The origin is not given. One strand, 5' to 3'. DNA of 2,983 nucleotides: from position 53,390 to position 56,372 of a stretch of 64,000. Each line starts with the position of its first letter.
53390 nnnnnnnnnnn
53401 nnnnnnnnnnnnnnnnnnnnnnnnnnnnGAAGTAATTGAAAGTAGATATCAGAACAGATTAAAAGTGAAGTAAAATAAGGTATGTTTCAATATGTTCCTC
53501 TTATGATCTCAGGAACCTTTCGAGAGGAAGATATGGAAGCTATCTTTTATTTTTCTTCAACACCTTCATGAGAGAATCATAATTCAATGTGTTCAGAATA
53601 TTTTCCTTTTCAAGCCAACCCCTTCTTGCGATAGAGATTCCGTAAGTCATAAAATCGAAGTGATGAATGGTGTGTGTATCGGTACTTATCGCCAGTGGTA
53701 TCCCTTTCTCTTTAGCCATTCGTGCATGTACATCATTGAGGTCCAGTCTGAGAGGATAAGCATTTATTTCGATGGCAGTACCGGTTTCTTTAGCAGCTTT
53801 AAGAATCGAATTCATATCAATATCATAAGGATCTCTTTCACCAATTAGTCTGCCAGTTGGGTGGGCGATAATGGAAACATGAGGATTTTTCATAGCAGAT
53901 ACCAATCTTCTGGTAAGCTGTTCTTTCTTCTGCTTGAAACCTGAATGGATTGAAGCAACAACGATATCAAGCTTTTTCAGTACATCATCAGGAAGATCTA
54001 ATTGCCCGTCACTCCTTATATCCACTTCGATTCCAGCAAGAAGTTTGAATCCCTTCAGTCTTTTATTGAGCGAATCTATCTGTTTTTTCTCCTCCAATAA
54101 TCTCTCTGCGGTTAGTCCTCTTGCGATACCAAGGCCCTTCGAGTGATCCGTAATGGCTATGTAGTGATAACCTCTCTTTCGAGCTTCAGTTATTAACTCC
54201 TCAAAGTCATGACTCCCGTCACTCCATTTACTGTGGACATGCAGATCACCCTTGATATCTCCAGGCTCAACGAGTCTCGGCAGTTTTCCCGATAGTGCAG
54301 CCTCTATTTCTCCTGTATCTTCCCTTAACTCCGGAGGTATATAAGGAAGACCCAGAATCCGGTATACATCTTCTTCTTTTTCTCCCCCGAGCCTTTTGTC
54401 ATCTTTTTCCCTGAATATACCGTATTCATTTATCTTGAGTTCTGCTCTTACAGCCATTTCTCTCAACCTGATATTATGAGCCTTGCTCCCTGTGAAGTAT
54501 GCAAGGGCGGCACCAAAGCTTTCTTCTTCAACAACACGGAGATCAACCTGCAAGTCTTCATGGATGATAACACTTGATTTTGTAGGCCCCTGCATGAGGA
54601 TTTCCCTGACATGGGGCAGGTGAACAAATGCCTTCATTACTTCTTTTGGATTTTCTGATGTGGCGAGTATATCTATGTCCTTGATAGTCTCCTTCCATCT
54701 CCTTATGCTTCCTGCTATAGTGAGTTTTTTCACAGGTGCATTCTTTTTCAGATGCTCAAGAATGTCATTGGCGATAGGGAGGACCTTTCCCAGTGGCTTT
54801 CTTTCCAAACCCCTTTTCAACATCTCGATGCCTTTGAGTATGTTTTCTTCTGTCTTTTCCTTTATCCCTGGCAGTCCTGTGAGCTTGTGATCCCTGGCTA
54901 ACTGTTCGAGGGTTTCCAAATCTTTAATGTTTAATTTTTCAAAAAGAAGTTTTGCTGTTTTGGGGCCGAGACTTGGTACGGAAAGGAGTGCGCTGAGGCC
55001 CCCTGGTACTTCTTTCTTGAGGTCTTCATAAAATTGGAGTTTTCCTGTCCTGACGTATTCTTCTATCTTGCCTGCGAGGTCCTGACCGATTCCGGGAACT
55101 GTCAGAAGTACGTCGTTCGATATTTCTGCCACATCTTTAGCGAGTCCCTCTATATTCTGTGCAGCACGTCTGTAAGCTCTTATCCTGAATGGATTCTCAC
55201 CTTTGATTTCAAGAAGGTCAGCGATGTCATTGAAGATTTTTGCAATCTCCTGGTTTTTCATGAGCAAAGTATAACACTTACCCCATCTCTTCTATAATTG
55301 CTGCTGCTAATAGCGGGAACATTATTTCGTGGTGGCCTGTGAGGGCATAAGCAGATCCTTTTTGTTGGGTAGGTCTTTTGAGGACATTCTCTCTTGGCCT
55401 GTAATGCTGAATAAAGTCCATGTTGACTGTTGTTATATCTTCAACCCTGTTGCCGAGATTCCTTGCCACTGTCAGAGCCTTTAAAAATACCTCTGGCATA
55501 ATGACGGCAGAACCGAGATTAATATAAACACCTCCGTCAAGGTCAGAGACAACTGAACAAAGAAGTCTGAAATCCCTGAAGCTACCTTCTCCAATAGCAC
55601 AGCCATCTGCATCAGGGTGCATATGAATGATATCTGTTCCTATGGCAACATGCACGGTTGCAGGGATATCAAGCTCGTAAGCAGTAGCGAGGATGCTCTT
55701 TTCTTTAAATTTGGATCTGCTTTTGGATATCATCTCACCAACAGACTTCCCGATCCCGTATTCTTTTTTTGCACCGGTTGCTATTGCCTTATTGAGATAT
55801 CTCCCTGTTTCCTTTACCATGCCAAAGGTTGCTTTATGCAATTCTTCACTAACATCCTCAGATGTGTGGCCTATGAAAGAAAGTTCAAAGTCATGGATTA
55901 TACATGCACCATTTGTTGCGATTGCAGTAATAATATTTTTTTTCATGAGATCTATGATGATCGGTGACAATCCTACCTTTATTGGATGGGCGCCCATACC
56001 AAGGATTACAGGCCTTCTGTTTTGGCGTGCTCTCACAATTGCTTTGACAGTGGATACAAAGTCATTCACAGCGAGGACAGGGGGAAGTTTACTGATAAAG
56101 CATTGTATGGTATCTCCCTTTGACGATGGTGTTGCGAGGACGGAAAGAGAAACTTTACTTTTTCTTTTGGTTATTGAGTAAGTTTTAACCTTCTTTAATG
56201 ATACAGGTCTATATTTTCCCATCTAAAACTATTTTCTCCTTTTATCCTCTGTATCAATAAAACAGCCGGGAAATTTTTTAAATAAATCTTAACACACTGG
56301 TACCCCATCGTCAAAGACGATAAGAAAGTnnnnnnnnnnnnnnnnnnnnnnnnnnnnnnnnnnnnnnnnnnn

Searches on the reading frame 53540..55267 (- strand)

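Call 40: search_protein_families(library=pfam, proteins=[window:53540-55267:-], max_evalue=0.001)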
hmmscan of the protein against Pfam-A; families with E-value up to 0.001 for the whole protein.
window:53540-55267:- (575 aa): 7 families
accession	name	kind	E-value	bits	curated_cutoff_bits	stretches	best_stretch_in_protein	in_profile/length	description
PF14791.11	DNA_pol_B_thumb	-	7.8e-25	87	25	1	254-316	1-63/63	DNA polymerase beta thumb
PF14716.13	HHH_8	-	6.1e-24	84.6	30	1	3-77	1-73/73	Helix-hairpin-helix domain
PF14520.12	HHH_5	-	9.8e-15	55.2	27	1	93-146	3-54/57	Helix-hairpin-helix domain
PF02811.25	PHP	-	3.4e-12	47.5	26.4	1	341-502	1-162/164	PHP domain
PF01876.22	RNase_P_p30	-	1e-06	28.8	35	1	348-502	7-144/214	RNase P subunit p30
PF14792.12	DNA_pol_B_palm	-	0.00037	21.2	25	0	165-241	10-82/113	DNA polymerase beta palm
PF12826.13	HHH_2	-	0.00047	20.7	27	0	95-142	6-50/64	Helix-hairpin-helix motif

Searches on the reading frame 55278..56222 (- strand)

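Call 41: search_protein_families(library=pfam, proteins=[window:55278-56222:-], max_evalue=0.001)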
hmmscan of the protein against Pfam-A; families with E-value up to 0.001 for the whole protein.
window:55278-56222:- (314 aa): 1 family
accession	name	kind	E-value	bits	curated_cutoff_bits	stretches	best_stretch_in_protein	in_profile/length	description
PF01916.23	DS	-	9.2e-07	28.9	27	1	58-240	19-219/288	Deoxyhypusine synthase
